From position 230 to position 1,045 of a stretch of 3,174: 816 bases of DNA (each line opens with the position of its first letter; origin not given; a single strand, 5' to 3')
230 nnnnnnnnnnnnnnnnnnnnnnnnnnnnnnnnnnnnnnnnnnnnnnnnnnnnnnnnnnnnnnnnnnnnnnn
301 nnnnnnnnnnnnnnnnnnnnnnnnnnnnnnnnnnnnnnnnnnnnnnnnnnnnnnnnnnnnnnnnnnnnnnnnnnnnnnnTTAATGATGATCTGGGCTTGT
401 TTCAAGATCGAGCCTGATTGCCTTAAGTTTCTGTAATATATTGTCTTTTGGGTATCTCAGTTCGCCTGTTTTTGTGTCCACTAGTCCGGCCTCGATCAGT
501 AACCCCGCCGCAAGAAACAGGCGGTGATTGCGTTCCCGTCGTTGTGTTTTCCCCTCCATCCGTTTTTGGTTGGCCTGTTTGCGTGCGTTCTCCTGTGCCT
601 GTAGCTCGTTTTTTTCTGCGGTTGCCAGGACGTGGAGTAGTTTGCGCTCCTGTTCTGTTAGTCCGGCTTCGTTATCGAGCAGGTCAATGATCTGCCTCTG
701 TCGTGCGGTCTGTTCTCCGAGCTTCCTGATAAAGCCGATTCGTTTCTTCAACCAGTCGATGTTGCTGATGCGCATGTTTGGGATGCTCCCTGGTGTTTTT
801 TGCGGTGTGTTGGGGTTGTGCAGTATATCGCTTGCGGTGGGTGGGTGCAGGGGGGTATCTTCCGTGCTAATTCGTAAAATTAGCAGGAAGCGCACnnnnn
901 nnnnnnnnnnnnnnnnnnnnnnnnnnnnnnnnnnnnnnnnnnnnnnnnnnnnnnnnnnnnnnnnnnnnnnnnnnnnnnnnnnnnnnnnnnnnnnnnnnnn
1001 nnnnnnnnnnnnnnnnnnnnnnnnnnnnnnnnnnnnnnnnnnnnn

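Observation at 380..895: Ambiguous N-terminus of the MobC-like gene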

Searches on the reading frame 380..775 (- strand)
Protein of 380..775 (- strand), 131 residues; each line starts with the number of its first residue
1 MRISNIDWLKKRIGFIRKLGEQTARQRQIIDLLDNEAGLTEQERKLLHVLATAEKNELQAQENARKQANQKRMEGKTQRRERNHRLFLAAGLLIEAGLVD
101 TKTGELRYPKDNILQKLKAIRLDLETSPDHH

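Call 42: search_protein_families(library=pfam, alignment_id=A3, max_evalue=0.01)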
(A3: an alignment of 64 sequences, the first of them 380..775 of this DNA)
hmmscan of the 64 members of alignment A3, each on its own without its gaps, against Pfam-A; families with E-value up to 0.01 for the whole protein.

A. member 1, window:380-775:- (131 aa): 0 families

B. families by the number of members that match (of 64 scanned): 7 families
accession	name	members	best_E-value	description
PF06412.16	TraD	51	2.7e-18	Conjugal transfer protein TraD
PF12958.12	DUF3847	3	0.0028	Protein of unknown function (DUF3847)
PF00891.24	Methyltransf_2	1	3.3e-10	O-methyltransferase domain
PF01396.24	Zn_ribbon_Top1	1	2.7e-09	Topoisomerase DNA binding C4 zinc finger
PF05546.16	She9_MDM33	1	0.00018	She9 / Mdm33 family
PF17942.8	Morc6_S5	1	0.0015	Morc6 ribosomal protein S5 domain 2-like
PF10704.14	DUF2508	1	0.0028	Protein of unknown function (DUF2508)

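Call 43: search_solved_structures(query=A3, max_evalue=1)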
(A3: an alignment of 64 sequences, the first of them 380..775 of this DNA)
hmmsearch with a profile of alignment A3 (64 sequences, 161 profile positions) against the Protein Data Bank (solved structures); distinct sequences matched with E-value up to 1: 0.

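Call 62: search_protein_families(library=pfam, proteins=[window:380-775:-], max_evalue=10)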
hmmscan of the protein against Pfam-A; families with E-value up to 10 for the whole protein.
window:380-775:- (131 aa): 2 families
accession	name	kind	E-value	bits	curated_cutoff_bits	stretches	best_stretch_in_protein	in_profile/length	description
PF03759.18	PRONE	-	0.056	12.7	27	1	27-120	97-185/361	PRONE (Plant-specific Rop nucleotide exchanger)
PF17331.7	GFD1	-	0.34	11.6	23.4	1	6-34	2-30/44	GFD1 mRNA transport factor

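Call 68: predict_structure(alignment_id=A3)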
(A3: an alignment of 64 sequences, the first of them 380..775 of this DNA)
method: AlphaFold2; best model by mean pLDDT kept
length: 131 residues; sequences in the alignment: 64
mean_pLDDT: 96.3   pTM: 0.70
mean pLDDT of the five models: 96.3, 95.9, 95.8, 95.6, 95.5
residues with pLDDT >= 90: 127; 70-90: 3; 50-70: 1; < 50: 0
segments of 3 or more residues with pLDDT < 50: none
pLDDT, mean of each block of 10 residues (from residue 1): 92 97 98 97 97 97 98 98 97 97 97 97 93 58
secondary structure, 60 per line:
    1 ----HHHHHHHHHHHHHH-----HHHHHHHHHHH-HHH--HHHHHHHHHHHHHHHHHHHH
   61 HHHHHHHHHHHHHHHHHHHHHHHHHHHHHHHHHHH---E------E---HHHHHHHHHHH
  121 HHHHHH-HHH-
elements in order: H5-18 H24-34 H41-95 H110-126

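Call 70: fold_search(model_id=the predicted structure, library=pdb)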
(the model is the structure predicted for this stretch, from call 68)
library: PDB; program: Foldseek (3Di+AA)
matches with E <= 10: 11; with E <= 0.001: 0
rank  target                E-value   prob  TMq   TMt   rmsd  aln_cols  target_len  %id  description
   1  8umv_C                3.7e+00  0.09  0.23  0.12   5.5        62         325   13  Atomic model of the human CTF18-RFC-PCNA-DNA ternary complex with narrow PCNA opening state I (state 5) (released 2024-05-08)
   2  2pfx_A                3.7e+00  0.08  0.18  0.14   7.6        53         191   21  Crystal structure of uncharacterized peroxidase-related protein (YP_614459.1) from Silicibacter sp. TM1040 at 1.70 A r (released 2007-04-17)
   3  1q0a_B                6.2e+00  0.11  0.28  0.36   5.8        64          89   20  Crystal structure of the Zn(II) form of E. coli ZntR, a zinc-sensing transcriptional regulator (space group C222) (released 2003-09-16)
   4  9s9g_I                6.7e+00  0.10  0.38  0.29   9.2       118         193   14  S. islandicus CdvA filament (X-ray) (released 2026-01-28)
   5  1q08_B                7.6e+00  0.09  0.26  0.35   6.0        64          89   20  Crystal structure of the Zn(II) form of E. coli ZntR, a zinc-sensing transcriptional regulator, at 1.9 A resolution (s (released 2003-09-16)
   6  3c1l_H                8.1e+00  0.03  0.18  0.14   7.8        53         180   17  Crystal structure of an antioxidant defense protein (mlr4105) from mesorhizobium loti maff303099 at 2.00 A resolution (released 2008-02-05)
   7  1q0a_A                8.7e+00  0.09  0.27  0.36   5.9        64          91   20  Crystal structure of the Zn(II) form of E. coli ZntR, a zinc-sensing transcriptional regulator (space group C222) (released 2003-09-16)
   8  3c1l_A                8.7e+00  0.03  0.15  0.12   8.5        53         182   21  Crystal structure of an antioxidant defense protein (mlr4105) from mesorhizobium loti maff303099 at 2.00 A resolution (released 2008-02-05)
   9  5uae_B                9.2e+00  0.05  0.22  0.39   7.8        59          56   19  Crystal structure of the coiled-coil domain from Listeria Innocua Phage Integrase (Trigonal Form) (released 2017-05-24)
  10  1q09                  9.9e+00  0.08  0.27  0.36   5.9        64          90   20  Crystal structure of the Zn(II) form of E. coli ZntR, a zinc-sensing transcriptional regulator (space group I4122) (released 2003-09-16)
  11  3c1l_I                9.9e+00  0.03  0.18  0.14   7.8        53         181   17  Crystal structure of an antioxidant defense protein (mlr4105) from mesorhizobium loti maff303099 at 2.00 A resolution (released 2008-02-05)

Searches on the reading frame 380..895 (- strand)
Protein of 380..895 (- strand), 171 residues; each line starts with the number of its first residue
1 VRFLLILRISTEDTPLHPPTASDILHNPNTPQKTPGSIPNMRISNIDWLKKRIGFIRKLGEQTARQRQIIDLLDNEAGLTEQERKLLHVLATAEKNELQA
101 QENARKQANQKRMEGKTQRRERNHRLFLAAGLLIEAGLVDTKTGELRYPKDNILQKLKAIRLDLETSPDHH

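Call 3: search_protein_families(library=pfam, proteins=[window:380-895:-], max_evalue=0.1)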
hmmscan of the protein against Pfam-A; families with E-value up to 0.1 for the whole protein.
window:380-895:- (171 aa): 0 families

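Call 9: find_homologous_proteins(query=window:380-895:-, max_evalue=0.001)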
Query window:380-895:- (171 aa): 200 proteins with E <= 0.001 among 273 candidates; the best 120 are listed.
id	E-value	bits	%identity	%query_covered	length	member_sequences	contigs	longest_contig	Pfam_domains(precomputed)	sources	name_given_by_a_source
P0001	3.2e-105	367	99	100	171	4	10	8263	-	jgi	jgi:hypothetical protein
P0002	3.4e-103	360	100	98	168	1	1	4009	-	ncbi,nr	ncbi:hypothetical protein UY430_24270, partial [Escherichia coli]|nr:hypothetical protein [Escherich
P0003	1.1e-102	359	100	98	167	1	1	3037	-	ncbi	ncbi:TPA: hypothetical protein ACG5PD_005420, partial [Escherichia coli]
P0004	1.5e-101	355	100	96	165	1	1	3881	-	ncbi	ncbi:hypothetical protein, partial [Salmonella enterica]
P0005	1.5e-98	345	100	94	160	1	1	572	-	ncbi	ncbi:hypothetical protein RSW39_24815, partial [Escherichia coli]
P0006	3.8e-97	341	100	92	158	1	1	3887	-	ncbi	ncbi:hypothetical protein, partial [Escherichia coli]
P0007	9.5e-97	339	100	92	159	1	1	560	-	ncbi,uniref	ncbi:hypothetical protein, partial [Klebsiella pneumoniae]|uniref:hypothetical protein n=2 Tax=Enter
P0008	6.0e-95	333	100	91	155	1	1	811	-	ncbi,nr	ncbi:hypothetical protein OFB58_24580, partial [Escherichia coli]|nr:hypothetical protein [Escherich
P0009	2.3e-94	332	99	91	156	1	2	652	-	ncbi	ncbi:TPA: hypothetical protein ACUA6F_005156, partial [Escherichia coli]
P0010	6.3e-94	330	100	90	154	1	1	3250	-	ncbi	ncbi:hypothetical protein, partial [Salmonella sp. C3240]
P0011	5.9e-93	327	100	89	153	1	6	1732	-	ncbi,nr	ncbi:TPA: hypothetical protein ACQZE7_005545, partial [Escherichia coli]|nr:hypothetical protein [Es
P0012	1.1e-92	326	99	90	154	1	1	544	-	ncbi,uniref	ncbi:hypothetical protein, partial [Klebsiella pneumoniae]|uniref:hypothetical protein n=1 Tax=Klebs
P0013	2.8e-92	325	99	89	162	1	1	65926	-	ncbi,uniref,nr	ncbi:hypothetical protein NPS35_19940 [Escherichia coli]|uniref:hypothetical protein n=1 Tax=Escheri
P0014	5.3e-92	324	100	89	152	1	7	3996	-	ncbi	ncbi:hypothetical protein OFS22_23565, partial [Escherichia coli]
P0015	9.6e-92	323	99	89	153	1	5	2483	-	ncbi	ncbi:TPA: hypothetical protein ACGS9W_005064, partial [Escherichia coli]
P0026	2.2e-75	270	79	99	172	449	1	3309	-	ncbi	ncbi:hypothetical protein, partial [Escherichia coli]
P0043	5.8e-73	262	76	99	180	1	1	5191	-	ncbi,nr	ncbi:hypothetical protein FAV47_005054 [Escherichia coli]|nr:hypothetical protein [Escherichia coli]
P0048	2.6e-69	250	77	99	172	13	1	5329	-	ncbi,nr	ncbi:TPA: hypothetical protein HIZ59_004980 [Escherichia coli]|nr:hypothetical protein [Escherichia 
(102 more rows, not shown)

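Call 10: search_protein_families(library=ncbifam, proteins=[window:380-895:-], max_evalue=1)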
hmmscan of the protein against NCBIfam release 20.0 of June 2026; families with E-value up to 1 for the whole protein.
window:380-895:- (171 aa): 1 family
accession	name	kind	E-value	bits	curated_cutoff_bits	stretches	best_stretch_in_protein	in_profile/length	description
NF049861.1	SCO2400_fam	subfamily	0.016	15.8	55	1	90-137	63-110/136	SCO2400 family protein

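Call 40: search_protein_representatives(protein=window:380-895:-)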
Query: 171 residues. Proteins with E-value up to 0.001 (for the whole library): 128; up to 1e-10: 49; up to 1e-30: 10. The best 128 are listed.
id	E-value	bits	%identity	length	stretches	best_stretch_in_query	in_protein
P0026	7.0e-76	269.8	79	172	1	1-169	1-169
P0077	1.2e-56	207.3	89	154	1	41-156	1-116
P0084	3.4e-56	205.8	90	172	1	41-153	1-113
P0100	2.5e-52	193.2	82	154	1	41-158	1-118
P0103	4.0e-51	189.3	83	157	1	55-169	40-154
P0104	4.8e-51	189.0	85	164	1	57-169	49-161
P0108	1.1e-50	187.9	83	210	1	54-169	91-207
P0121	7.5e-39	149.4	90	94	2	41-84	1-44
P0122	2.4e-36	141.3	88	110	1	41-122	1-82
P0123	5.8e-34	133.5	77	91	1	82-169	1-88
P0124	1.8e-29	118.9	90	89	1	41-107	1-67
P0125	7.1e-26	107.3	50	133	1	41-158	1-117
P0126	3.4e-25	105.0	75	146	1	1-78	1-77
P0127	6.1e-25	104.2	92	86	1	55-115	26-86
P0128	1.4e-24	103.0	78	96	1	101-169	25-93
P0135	1.2e-21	93.5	54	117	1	41-154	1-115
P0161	3.5e-11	59.5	35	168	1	44-160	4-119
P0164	4.1e-10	56.0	39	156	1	44-148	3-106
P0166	1.3e-09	54.4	32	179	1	46-155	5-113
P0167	1.5e-09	54.2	37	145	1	47-160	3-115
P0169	2.0e-09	53.8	42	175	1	46-154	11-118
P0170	2.8e-09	53.3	38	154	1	47-159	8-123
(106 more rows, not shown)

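Call 62: search_protein_families(library=pfam, proteins=[P0125, P0135, P0161, P0164, P0166, P0167, P0169, P0170], max_evalue=10)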
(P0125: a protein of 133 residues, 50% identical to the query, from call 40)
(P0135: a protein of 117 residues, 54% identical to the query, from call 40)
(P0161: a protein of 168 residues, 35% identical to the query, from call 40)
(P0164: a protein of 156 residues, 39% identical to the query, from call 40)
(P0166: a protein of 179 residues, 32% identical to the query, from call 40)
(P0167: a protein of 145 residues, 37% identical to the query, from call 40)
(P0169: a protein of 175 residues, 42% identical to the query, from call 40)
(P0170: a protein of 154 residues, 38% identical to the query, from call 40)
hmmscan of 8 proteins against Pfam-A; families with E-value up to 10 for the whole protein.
P0125 (133 aa): 1 family
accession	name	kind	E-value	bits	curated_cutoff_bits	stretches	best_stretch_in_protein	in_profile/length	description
PF17942.8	Morc6_S5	-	0.0015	19.1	26.2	1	55-123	25-93/139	Morc6 ribosomal protein S5 domain 2-like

P0135 (117 aa): 1 family
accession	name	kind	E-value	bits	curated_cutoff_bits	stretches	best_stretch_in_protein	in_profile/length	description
PF17273.7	DUF5338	-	0.038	14.6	25.9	1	65-99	2-36/69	Family of unknown function (DUF5338)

P0161 (168 aa): 3 families
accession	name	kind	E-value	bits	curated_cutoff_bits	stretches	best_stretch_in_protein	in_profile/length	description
PF06412.16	TraD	-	5.2e-10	39.4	22.3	1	77-141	3-61/62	Conjugal transfer protein TraD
PF06764.17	DUF1223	-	0.01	16.3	30.7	1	31-147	76-189/202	Protein of unknown function (DUF1223)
PF22919.1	ATP-synt_VA_C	-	0.055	14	24.7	1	3-49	7-52/101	C-terminal domain of V and A type ATP synthase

P0164 (156 aa): 1 family
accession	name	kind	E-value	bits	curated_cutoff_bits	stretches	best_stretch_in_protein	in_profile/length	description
PF06412.16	TraD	-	2.1e-11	43.9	22.3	1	76-140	3-61/62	Conjugal transfer protein TraD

P0166 (179 aa): 1 family
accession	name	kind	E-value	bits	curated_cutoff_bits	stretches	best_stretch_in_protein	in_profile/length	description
PF06412.16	TraD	-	3.1e-08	33.7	22.3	1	75-135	2-56/62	Conjugal transfer protein TraD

P0167 (145 aa): 1 family
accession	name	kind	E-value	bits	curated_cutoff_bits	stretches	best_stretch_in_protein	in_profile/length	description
PF06412.16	TraD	-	4.4e-08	33.3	22.3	1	72-136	2-61/62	Conjugal transfer protein TraD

P0169 (175 aa): 1 family
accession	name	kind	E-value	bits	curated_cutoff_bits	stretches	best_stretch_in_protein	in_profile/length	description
PF06412.16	TraD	-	1.8e-06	28.1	22.3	1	99-146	14-62/62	Conjugal transfer protein TraD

P0170 (154 aa): 1 family
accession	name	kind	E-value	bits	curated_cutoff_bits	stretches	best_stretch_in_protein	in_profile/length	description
PF09004.15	ALKBH8_N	-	0.044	13.8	21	1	13-35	15-37/42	Alkylated DNA repair protein alkB homolog 8, N-terminal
